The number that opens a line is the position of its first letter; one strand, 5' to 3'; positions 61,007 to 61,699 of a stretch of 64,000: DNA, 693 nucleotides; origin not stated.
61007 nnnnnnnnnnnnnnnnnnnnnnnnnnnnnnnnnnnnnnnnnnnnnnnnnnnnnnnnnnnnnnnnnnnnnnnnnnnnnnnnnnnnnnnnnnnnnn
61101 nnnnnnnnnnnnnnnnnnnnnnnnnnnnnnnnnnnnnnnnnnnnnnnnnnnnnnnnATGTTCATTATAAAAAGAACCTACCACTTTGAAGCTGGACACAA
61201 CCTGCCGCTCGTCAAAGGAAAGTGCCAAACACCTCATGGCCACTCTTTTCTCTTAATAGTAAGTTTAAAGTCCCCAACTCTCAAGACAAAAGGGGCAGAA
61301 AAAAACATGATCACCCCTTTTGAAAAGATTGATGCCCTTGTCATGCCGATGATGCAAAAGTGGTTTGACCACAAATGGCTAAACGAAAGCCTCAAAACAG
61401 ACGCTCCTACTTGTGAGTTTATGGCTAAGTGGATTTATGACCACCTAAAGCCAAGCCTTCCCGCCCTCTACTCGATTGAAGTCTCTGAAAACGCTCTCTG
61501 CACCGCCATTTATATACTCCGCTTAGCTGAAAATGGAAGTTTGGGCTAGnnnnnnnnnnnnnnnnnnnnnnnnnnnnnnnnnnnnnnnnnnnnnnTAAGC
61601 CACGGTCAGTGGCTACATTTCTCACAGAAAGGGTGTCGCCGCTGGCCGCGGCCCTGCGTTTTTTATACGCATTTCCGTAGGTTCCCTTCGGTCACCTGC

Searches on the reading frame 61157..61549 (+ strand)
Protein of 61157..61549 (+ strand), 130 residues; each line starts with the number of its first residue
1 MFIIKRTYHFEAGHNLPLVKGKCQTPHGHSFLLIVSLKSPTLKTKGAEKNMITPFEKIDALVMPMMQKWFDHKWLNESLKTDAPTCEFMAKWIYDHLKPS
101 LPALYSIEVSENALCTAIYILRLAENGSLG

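Call 14: search_protein_families(library=pfam, proteins=[window:61157-61549:+], max_evalue=0.001)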
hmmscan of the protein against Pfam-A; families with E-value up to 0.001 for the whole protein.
window:61157-61549:+ (130 aa): 1 family
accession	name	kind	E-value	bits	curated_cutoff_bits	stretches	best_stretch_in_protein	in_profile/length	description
PF01242.24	PTPS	-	2.1e-23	83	22.4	1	4-119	2-118/121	6-pyruvoyl tetrahydropterin synthase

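Call 15: search_protein_families(library=ncbifam, proteins=[window:61157-61549:+], max_evalue=0.001)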
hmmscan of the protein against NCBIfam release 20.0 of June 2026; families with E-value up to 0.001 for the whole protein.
window:61157-61549:+ (130 aa): 3 families
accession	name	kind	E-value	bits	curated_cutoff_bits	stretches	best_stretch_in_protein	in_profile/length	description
TIGR03367.1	queuosine_QueD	equivalog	4e-22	78.4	89.25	1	4-98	2-91/92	6-carboxytetrahydropterin synthase QueD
TIGR00039.1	6PTHBS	subfamily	3.7e-20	72.5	125.5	1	1-116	1-114/124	6-pyruvoyl tetrahydropterin synthase/6-carboxytetrahydropterin synthase family protein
TIGR03112.1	6_pyr_pter_rel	hypoth_equivalog_domain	0.00023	21.4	69.35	1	10-113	7-106/113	6-pyruvoyl tetrahydropterin synthase-related domain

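Call 28: search_solved_structures(query=window:61157-61549:+, show_alignments=3, max_evalue=0.00001)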
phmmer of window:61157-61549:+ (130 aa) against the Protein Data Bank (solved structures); distinct sequences matched with E-value up to 0.00001: 5.
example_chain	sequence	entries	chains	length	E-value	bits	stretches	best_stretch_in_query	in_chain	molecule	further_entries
4ntm_A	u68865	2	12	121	4.3e-14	56.3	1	6-119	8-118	6-carboxy-5,6,7,8-tetrahydropterin synthase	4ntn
3qn0_A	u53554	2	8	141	6.9e-14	55.6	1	6-119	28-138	6-carboxy-5,6,7,8-tetrahydropterin synthase | 6-pyruvoyl tetrahydrobiopterin synthase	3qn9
4ntk_A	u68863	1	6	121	6.5e-13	52.4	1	6-119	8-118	6-carboxy-5,6,7,8-tetrahydropterin synthase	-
3qna_A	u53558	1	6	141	1.1e-12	51.7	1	6-119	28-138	6-carboxy-5,6,7,8-tetrahydropterin synthase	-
2oba_A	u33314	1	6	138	1.2e-12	51.6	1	6-113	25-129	Probable 6-pyruvoyl tetrahydrobiopterin synthase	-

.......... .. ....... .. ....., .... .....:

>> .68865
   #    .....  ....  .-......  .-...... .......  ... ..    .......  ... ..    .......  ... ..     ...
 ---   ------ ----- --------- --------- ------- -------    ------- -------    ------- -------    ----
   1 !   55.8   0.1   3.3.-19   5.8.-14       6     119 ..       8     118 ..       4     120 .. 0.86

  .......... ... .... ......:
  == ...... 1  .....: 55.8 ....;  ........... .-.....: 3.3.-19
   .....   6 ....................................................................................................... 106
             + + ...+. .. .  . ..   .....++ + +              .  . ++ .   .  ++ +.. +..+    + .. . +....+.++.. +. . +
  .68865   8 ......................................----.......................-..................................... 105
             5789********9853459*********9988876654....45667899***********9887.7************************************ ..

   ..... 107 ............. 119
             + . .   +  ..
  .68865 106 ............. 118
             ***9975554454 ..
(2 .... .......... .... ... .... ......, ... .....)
